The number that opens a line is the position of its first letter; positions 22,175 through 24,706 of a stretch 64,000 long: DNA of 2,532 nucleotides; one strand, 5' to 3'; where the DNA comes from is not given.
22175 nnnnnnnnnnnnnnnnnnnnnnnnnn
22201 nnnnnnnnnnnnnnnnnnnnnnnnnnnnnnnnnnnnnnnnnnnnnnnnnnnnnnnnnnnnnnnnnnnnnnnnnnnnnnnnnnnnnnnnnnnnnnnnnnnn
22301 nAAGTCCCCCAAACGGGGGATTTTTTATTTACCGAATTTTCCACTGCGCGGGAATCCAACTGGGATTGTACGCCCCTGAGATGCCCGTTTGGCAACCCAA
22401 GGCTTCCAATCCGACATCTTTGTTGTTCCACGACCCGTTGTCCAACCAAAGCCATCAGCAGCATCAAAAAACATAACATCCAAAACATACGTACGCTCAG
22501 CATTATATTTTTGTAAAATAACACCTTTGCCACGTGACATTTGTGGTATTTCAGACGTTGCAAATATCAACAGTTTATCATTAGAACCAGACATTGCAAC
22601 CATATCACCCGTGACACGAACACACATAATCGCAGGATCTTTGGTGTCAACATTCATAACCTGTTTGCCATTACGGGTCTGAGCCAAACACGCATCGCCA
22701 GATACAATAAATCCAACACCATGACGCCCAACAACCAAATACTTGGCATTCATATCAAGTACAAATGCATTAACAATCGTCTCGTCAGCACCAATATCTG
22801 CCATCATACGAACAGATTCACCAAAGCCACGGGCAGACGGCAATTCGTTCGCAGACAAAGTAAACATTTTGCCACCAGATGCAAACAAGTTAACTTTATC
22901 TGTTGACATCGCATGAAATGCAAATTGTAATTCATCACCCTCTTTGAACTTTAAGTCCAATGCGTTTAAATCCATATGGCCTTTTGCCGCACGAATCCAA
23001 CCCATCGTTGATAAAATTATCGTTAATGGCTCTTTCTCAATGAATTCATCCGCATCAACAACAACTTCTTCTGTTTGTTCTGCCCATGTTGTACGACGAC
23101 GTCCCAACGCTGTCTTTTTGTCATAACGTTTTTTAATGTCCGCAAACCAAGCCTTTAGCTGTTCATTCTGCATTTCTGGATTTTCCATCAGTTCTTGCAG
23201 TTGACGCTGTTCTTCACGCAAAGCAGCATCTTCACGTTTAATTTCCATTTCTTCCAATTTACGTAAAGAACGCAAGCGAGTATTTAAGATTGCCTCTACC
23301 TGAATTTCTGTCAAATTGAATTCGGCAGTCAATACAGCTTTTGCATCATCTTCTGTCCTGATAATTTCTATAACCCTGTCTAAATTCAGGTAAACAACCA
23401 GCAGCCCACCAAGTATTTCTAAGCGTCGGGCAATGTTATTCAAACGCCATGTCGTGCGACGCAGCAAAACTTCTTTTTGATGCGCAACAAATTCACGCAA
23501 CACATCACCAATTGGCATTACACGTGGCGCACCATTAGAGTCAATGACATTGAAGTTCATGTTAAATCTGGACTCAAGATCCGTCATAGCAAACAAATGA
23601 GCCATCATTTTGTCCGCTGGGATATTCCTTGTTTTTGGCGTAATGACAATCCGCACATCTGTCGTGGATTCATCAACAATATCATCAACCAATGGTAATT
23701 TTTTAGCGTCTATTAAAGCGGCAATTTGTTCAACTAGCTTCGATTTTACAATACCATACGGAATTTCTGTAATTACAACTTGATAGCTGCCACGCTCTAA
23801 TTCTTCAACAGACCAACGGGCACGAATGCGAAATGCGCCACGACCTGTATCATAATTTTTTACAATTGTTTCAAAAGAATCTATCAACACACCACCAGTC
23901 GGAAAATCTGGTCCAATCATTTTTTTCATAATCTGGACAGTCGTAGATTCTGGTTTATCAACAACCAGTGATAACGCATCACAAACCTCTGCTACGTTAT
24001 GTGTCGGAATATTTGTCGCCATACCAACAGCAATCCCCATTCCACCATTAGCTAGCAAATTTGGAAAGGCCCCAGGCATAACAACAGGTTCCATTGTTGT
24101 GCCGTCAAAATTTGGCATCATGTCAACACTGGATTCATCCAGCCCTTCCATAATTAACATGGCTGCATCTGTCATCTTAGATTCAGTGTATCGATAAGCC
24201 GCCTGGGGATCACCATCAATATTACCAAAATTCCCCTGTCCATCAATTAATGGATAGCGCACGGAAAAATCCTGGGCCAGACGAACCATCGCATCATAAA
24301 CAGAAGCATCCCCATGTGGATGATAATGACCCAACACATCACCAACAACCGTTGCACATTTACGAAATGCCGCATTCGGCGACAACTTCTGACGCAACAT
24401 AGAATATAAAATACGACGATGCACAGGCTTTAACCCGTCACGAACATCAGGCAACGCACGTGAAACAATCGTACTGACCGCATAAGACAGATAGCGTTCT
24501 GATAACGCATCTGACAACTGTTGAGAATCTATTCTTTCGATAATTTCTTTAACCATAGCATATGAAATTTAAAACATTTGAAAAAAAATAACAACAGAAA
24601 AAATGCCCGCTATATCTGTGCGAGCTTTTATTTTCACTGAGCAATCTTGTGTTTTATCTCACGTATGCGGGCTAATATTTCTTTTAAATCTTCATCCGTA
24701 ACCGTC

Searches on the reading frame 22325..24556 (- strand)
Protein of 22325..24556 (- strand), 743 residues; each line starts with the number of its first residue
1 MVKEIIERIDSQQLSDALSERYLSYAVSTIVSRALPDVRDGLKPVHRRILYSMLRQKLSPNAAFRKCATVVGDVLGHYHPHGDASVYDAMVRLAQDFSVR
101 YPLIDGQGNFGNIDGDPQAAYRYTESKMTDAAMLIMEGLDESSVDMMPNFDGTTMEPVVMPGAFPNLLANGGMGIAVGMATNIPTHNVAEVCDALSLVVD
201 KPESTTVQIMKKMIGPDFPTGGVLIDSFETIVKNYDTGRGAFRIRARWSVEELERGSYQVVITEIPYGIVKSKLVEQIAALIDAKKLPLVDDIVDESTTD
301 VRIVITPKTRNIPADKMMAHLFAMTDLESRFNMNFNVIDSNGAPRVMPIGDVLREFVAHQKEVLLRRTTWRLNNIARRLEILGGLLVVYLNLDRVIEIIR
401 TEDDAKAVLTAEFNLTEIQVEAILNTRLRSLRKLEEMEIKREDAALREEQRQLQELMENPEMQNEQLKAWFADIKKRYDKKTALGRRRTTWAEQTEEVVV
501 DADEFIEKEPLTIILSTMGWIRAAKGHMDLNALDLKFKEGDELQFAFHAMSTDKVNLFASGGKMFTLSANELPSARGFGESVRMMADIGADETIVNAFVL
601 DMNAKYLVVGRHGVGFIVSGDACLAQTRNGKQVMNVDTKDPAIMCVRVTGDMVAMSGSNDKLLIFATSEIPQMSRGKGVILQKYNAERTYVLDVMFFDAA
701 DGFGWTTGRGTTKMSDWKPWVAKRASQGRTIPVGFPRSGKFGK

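Call 65: search_protein_families(library=pfam, proteins=[window:22325-24556:-], max_evalue=0.001)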
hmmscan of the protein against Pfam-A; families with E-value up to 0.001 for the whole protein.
window:22325-24556:- (743 aa): 2 families
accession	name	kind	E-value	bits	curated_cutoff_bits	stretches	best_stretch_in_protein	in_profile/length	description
PF00521.26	DNA_topoisoIV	-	5.3e-140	467.5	31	1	33-468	1-428/432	DNA gyrase/topoisomerase IV, subunit A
PF03989.18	DNA_gyraseA_C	-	9.3e-08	31.8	27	0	652-685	2-36/48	DNA gyrase C-terminal domain, beta-propeller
